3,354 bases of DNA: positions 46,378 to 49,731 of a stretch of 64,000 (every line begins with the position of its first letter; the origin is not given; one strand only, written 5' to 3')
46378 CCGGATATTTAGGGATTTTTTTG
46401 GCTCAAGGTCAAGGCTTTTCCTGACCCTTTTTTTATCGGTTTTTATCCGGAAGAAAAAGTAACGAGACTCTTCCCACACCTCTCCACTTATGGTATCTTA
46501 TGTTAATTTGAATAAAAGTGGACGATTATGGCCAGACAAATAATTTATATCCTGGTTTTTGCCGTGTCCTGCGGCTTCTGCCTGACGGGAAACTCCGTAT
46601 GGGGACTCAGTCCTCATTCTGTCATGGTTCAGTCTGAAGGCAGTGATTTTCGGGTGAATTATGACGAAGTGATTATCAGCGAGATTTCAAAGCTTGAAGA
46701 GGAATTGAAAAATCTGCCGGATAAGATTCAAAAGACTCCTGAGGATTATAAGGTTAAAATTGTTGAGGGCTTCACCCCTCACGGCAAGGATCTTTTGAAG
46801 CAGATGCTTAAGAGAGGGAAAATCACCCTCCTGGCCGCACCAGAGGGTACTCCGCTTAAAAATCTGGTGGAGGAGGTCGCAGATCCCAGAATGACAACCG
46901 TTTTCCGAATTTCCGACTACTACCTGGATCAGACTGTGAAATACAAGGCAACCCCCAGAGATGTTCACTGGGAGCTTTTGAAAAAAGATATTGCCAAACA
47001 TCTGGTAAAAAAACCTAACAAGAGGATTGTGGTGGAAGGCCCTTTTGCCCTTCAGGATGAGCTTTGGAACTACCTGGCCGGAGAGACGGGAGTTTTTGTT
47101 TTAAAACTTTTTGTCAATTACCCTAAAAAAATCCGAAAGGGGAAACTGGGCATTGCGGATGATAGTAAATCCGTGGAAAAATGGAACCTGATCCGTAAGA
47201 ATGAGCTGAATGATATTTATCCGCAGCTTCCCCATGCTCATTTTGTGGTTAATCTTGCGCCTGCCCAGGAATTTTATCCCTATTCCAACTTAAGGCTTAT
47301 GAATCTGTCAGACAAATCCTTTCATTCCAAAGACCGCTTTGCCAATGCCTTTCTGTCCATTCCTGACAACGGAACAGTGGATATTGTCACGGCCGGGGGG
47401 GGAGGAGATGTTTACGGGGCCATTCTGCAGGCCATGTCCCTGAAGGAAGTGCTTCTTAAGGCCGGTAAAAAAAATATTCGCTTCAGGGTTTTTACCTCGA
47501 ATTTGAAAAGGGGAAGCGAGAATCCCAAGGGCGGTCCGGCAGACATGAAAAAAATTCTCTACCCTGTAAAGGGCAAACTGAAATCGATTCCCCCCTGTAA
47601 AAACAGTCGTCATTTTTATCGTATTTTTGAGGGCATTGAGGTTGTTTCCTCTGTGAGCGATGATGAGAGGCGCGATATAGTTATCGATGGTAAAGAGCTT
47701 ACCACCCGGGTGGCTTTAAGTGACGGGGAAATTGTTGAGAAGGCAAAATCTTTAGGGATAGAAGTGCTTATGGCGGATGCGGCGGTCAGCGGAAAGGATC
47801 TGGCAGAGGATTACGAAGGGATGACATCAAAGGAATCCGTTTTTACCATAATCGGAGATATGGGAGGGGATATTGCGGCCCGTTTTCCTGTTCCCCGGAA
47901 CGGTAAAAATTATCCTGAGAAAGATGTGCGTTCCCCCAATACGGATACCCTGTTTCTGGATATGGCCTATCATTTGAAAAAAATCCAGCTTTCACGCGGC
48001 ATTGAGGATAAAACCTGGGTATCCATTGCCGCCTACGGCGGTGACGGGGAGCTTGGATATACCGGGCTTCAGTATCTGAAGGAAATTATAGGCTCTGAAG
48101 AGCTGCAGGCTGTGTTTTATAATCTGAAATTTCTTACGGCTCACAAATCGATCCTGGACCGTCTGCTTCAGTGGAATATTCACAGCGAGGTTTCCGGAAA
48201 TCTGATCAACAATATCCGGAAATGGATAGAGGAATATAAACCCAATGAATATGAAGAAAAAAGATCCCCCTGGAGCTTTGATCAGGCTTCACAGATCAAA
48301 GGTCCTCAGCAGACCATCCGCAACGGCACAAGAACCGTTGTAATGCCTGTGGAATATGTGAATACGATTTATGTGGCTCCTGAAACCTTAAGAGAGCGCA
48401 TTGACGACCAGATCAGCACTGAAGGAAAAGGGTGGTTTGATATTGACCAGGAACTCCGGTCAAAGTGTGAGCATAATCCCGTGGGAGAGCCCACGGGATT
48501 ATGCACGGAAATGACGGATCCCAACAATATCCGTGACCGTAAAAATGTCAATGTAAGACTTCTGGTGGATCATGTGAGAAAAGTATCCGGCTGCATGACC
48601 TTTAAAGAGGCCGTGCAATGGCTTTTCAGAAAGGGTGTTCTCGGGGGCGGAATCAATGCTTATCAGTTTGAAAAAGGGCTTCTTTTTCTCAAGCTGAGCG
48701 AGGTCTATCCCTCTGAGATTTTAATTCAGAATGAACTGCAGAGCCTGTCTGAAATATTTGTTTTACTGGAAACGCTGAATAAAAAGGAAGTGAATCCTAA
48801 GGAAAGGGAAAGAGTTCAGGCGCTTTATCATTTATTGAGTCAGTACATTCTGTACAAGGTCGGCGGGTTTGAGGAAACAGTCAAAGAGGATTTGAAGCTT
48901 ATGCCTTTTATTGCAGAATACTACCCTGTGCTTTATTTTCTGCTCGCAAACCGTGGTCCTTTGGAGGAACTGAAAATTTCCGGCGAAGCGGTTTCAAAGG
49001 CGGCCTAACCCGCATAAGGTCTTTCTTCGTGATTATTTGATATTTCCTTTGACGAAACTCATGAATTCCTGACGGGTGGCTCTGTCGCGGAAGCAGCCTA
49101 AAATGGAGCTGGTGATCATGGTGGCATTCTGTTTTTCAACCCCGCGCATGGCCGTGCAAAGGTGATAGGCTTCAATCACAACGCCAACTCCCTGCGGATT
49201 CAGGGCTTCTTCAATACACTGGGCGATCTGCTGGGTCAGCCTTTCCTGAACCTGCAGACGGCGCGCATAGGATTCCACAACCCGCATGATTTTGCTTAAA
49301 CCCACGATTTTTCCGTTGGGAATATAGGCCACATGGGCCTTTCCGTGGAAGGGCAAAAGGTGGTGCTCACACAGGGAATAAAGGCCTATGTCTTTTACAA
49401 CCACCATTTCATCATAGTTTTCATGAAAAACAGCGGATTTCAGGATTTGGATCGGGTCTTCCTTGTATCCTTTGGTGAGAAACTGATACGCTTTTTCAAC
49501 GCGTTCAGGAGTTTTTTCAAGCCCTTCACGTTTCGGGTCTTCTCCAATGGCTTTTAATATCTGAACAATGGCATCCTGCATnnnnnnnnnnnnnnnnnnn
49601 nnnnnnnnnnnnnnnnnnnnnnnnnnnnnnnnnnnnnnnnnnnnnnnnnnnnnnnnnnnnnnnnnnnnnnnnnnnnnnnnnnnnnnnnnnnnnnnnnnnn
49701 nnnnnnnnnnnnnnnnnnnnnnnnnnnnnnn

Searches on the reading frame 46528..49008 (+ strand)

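Call 17: search_protein_families(library=pfam, proteins=[window:46528-49008:+], max_evalue=0.001)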
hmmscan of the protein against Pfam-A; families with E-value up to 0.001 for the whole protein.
window:46528-49008:+ (826 aa): 1 family
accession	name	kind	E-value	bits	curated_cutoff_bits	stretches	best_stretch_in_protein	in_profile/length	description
PF06626.17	DUF1152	-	6.2e-08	32.7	27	1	401-561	81-221/295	Protein of unknown function (DUF1152)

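Call 89: search_protein_families(library=pfam, proteins=[window:46528-49008:+], max_evalue=1)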
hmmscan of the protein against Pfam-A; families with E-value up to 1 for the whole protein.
window:46528-49008:+ (826 aa): 1 family
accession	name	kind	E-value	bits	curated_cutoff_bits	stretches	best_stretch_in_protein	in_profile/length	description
PF06626.17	DUF1152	-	6.2e-08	32.7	27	1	401-561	81-221/295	Protein of unknown function (DUF1152)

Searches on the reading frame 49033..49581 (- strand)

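Call 17: search_protein_families(library=pfam, proteins=[window:49033-49581:-], max_evalue=0.001)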
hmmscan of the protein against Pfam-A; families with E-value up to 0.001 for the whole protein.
window:49033-49581:- (182 aa): 2 families
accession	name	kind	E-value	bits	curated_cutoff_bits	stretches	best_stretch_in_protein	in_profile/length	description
PF01227.27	GTP_cyclohydroI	-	1.7e-77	259.4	27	1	2-177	2-178/179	GTP cyclohydrolase I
PF14489.11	QueF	-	2.4e-05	24.9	27.3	1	79-134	3-58/81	QueF-like protein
